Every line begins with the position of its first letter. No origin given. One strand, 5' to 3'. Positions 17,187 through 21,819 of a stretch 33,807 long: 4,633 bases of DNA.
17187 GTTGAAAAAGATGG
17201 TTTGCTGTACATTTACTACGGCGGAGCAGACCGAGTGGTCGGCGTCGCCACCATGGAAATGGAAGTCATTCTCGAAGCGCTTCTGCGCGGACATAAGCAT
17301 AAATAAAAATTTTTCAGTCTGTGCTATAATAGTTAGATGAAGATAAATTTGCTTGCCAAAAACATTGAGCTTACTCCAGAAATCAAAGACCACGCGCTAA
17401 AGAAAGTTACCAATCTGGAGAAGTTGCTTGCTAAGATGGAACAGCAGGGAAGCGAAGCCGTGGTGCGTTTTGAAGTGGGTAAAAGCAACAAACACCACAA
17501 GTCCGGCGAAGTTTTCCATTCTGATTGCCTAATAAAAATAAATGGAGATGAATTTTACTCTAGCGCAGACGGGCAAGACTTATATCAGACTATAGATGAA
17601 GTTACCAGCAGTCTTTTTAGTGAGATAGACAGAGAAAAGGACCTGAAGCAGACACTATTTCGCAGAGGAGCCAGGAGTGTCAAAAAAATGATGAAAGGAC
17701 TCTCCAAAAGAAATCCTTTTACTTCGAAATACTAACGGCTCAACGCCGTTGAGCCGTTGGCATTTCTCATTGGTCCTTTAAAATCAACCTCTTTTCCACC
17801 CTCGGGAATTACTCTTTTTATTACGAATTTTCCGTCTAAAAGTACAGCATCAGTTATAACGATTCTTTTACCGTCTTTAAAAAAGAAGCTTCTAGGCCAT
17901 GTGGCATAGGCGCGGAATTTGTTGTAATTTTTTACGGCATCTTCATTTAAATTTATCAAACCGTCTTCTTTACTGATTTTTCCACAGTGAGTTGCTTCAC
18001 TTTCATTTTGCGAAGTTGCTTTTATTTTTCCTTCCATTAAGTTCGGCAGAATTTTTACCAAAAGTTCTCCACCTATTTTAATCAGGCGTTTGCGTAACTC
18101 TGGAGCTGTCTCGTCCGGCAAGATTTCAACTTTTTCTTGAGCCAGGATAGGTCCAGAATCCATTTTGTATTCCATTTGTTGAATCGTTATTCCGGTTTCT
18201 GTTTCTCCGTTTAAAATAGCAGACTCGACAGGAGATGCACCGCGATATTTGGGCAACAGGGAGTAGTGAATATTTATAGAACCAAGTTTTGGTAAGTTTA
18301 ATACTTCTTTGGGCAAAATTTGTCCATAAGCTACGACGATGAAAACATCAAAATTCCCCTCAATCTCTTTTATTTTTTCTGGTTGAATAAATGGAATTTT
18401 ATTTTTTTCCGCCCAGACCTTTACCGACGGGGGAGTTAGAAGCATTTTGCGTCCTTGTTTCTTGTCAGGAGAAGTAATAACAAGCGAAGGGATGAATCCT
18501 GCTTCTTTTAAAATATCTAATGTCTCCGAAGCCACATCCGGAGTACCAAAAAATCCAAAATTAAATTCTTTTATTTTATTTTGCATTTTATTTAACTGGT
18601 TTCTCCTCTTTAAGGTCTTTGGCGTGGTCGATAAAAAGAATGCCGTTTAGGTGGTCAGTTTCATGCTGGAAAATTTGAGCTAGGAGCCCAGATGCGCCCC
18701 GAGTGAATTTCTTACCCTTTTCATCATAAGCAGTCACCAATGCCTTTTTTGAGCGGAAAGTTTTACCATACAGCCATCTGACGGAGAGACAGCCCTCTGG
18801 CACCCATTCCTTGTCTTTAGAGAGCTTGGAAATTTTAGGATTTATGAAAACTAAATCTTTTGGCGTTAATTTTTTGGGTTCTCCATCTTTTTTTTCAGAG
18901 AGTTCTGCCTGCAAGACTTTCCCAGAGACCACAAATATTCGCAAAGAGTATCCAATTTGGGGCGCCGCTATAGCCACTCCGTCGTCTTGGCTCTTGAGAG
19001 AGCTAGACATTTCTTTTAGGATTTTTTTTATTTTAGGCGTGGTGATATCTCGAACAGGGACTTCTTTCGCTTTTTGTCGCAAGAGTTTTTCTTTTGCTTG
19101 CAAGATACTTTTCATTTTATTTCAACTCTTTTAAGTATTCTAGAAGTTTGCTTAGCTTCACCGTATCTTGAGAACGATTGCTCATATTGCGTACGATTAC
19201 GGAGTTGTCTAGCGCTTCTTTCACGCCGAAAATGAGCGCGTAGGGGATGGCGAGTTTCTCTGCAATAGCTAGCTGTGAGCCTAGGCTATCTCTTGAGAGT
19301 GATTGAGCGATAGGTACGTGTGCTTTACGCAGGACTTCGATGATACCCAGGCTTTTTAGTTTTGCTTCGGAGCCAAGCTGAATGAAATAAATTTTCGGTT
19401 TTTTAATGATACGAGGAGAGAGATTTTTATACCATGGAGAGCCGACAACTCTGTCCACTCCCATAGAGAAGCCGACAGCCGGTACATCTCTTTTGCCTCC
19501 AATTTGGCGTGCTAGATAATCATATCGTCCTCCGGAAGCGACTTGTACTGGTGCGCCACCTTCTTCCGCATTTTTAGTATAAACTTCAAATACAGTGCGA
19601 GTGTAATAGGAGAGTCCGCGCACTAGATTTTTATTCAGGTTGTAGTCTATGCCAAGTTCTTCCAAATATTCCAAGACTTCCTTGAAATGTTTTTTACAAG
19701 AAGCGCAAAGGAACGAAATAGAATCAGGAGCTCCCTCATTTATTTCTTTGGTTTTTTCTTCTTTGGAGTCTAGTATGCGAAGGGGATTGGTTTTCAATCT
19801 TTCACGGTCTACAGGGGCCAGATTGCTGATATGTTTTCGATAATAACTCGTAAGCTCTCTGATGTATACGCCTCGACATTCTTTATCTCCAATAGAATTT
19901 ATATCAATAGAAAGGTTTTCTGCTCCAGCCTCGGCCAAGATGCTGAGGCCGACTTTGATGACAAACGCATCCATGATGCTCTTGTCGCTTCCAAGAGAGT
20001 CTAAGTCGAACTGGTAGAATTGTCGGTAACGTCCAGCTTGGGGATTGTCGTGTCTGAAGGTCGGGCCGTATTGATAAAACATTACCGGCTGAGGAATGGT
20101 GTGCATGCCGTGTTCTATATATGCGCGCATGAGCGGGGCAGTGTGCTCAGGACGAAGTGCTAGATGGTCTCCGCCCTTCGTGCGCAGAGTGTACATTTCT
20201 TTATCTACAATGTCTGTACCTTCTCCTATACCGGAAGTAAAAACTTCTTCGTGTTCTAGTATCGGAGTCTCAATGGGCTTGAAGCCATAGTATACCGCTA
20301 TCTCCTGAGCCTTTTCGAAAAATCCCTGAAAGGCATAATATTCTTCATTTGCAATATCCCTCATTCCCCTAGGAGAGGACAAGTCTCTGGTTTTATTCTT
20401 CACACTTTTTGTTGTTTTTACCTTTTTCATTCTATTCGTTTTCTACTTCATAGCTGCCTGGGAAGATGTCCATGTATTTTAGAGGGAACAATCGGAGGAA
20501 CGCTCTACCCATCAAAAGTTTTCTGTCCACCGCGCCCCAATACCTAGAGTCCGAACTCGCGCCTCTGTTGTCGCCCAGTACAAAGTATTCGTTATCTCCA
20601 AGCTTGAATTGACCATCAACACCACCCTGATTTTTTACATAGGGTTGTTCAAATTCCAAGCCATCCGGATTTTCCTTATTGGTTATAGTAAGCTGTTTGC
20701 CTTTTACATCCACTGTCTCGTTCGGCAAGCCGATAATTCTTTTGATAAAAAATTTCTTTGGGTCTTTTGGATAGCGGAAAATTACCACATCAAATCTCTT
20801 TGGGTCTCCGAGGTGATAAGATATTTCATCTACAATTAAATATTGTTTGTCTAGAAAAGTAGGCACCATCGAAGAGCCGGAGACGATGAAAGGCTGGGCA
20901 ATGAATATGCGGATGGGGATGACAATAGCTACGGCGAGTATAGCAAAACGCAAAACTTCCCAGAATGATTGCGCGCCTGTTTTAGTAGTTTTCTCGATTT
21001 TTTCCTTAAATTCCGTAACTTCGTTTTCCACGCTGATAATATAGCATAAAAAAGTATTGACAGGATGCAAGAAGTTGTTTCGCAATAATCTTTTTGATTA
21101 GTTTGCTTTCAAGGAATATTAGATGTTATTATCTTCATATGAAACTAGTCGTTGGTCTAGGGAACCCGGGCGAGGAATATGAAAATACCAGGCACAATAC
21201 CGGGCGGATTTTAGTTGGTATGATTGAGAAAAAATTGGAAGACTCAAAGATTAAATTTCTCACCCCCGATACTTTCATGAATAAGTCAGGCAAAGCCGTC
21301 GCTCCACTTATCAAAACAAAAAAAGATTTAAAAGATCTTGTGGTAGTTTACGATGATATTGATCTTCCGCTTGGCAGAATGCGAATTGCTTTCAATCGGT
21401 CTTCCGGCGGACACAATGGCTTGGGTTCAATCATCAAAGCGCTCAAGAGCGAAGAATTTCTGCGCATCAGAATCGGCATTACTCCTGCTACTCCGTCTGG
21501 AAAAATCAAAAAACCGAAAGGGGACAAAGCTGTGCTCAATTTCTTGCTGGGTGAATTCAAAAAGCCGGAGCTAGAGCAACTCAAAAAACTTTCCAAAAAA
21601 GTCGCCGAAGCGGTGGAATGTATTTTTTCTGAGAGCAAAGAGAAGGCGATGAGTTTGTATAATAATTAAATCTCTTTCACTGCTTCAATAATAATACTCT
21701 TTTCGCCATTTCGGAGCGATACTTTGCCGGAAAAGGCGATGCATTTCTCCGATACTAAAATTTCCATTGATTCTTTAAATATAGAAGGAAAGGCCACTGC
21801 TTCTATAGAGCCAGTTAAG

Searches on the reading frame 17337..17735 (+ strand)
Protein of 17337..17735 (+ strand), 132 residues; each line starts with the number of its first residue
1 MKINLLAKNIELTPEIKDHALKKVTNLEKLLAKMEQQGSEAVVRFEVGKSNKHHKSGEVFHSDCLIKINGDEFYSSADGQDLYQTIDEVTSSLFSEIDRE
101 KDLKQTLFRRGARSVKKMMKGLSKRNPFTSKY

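Call 18: search_protein_families(library=pfam, proteins=[window:17337-17735:+], max_evalue=0.001)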
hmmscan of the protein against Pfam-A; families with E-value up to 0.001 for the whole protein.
window:17337-17735:+ (132 aa): 1 family
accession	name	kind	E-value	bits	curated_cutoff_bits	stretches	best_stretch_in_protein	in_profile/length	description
PF02482.25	Ribosomal_S30AE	-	9.8e-10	39.5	23.7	1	4-102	2-85/88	Sigma 54 modulation protein / S30EA ribosomal protein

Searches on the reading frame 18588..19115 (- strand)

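Call 18: search_protein_families(library=pfam, proteins=[window:18588-19115:-], max_evalue=0.001)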
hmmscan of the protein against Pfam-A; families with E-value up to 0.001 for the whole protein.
window:18588-19115:- (175 aa): 1 family
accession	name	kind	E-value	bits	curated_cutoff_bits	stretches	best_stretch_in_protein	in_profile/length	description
PF01327.26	Pep_deformylase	-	2.2e-42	144.7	22.8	1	1-170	1-155/156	Polypeptide deformylase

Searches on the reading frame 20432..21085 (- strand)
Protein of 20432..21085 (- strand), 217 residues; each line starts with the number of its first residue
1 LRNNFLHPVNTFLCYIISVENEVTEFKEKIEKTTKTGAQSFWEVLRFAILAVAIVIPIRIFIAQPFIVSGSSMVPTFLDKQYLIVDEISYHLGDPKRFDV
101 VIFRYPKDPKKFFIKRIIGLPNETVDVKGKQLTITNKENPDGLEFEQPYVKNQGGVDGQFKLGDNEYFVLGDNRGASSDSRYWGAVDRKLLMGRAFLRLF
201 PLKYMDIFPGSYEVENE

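Call 18: search_protein_families(library=pfam, proteins=[window:20432-21085:-], max_evalue=0.001)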
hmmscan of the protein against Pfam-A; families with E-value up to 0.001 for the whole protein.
window:20432-21085:- (217 aa): 1 family
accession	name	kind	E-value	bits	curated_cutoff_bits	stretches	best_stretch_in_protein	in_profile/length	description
PF10502.14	Peptidase_S26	-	2.7e-43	148.3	22.9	1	42-199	2-167/168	Signal peptidase, peptidase S26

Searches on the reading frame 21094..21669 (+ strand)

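Call 18: search_protein_families(library=pfam, proteins=[window:21094-21669:+], max_evalue=0.001)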
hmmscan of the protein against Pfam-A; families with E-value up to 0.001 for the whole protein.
window:21094-21669:+ (191 aa): 1 family
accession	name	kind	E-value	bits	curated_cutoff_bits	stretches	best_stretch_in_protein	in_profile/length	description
PF01195.25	Pept_tRNA_hydro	-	4e-47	160.8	27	1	18-190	1-183/183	Peptidyl-tRNA hydrolase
